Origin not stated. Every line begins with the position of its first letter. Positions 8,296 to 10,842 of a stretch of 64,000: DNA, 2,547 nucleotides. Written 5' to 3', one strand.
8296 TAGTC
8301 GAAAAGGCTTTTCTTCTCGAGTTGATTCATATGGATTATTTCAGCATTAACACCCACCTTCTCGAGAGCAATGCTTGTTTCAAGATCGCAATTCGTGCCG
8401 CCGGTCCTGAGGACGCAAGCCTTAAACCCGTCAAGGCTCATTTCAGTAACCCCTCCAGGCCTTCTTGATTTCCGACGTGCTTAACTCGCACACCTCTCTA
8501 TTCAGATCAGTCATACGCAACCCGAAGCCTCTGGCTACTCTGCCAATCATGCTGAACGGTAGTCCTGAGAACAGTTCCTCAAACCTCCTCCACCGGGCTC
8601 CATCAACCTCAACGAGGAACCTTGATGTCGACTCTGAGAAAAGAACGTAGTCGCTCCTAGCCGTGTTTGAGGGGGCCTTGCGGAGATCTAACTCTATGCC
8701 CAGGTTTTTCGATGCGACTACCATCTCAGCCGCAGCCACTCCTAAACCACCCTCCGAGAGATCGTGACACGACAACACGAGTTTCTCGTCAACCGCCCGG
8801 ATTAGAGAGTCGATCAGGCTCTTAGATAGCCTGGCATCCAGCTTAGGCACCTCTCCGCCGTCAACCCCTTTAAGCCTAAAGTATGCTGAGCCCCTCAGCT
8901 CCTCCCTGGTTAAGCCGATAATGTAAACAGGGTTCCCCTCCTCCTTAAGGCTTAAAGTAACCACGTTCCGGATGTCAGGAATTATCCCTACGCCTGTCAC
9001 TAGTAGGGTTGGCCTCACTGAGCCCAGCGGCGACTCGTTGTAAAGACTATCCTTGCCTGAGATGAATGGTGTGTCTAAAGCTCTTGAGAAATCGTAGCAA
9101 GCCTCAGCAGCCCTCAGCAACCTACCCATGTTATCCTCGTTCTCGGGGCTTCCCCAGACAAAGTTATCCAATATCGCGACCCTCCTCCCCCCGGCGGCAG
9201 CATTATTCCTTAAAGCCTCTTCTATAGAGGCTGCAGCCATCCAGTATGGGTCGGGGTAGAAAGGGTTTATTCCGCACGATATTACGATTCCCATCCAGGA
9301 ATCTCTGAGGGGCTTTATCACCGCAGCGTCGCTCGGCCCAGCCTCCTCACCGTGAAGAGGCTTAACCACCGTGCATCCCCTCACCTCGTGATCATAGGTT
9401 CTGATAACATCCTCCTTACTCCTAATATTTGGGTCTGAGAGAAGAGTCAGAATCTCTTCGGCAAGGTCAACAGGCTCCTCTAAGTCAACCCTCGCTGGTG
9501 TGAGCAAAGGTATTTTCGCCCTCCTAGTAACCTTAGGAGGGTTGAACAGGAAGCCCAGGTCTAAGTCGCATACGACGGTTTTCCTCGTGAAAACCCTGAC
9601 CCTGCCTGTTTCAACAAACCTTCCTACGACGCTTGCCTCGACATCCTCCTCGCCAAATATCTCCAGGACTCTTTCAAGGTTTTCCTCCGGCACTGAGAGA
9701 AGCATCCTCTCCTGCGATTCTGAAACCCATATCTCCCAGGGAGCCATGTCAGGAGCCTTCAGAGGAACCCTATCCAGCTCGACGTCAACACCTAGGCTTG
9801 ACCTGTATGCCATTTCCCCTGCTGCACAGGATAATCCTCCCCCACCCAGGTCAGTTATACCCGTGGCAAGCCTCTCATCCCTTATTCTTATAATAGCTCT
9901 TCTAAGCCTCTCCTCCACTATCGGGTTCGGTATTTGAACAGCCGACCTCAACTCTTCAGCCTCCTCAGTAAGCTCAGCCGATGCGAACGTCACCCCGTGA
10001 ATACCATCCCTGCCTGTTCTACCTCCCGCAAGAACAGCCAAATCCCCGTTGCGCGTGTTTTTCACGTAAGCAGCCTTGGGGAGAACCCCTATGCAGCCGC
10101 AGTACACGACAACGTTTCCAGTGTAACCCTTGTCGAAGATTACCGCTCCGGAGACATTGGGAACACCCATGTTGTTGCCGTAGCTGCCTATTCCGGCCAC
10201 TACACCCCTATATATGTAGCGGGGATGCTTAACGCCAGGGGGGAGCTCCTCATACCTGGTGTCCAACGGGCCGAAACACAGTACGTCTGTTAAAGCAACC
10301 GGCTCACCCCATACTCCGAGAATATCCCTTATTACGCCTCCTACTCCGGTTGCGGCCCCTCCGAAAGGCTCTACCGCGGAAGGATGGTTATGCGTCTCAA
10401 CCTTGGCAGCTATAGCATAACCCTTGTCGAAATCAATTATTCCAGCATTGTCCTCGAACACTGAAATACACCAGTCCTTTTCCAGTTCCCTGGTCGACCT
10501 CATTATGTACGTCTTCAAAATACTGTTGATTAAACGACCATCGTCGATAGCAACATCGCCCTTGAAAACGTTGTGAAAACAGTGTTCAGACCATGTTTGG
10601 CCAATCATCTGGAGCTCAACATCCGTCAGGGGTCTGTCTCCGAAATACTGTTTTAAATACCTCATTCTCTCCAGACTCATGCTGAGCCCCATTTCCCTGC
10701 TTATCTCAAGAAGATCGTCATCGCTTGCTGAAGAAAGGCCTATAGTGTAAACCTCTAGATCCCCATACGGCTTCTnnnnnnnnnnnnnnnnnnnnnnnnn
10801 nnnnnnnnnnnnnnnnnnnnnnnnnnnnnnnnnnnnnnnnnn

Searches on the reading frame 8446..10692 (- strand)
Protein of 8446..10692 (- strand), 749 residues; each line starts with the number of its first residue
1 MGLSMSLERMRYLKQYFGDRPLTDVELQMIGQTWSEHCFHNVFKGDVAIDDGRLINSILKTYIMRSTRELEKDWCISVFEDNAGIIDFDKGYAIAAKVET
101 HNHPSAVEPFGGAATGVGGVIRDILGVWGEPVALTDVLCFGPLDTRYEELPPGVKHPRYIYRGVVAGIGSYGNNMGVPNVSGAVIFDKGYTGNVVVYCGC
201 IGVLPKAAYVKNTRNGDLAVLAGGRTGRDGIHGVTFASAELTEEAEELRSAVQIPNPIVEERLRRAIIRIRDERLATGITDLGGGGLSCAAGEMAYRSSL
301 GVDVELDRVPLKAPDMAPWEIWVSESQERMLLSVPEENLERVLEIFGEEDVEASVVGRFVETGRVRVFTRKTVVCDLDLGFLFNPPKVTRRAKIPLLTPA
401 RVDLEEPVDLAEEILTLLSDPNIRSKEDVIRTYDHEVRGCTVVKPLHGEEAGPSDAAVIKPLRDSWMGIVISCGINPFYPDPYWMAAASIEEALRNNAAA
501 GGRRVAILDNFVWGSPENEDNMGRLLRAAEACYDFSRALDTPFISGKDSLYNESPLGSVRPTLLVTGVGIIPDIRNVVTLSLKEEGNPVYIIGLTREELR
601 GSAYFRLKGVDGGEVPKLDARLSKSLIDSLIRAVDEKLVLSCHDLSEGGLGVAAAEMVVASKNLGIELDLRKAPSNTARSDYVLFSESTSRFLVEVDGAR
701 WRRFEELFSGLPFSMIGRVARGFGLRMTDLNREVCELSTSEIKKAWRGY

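Call 46: search_protein_families(library=pfam, proteins=[window:8446-10692:-], max_evalue=0.0001)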
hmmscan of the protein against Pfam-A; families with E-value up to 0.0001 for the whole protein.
window:8446-10692:- (749 aa): 3 families
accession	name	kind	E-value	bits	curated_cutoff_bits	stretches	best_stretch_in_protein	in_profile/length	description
PF02769.27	AIRS_C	-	1.3e-50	172.1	23.1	2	215-368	2-154/156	AIR synthase related protein, C-terminal domain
PF00586.29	AIRS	-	4.8e-31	107.9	24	2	81-203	2-111/112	AIR synthase related protein, N-terminal domain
PF18072.6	FGAR-AT_linker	-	8.2e-12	45.9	26.6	1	1-40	8-49/50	Formylglycinamide ribonucleotide amidotransferase linker domain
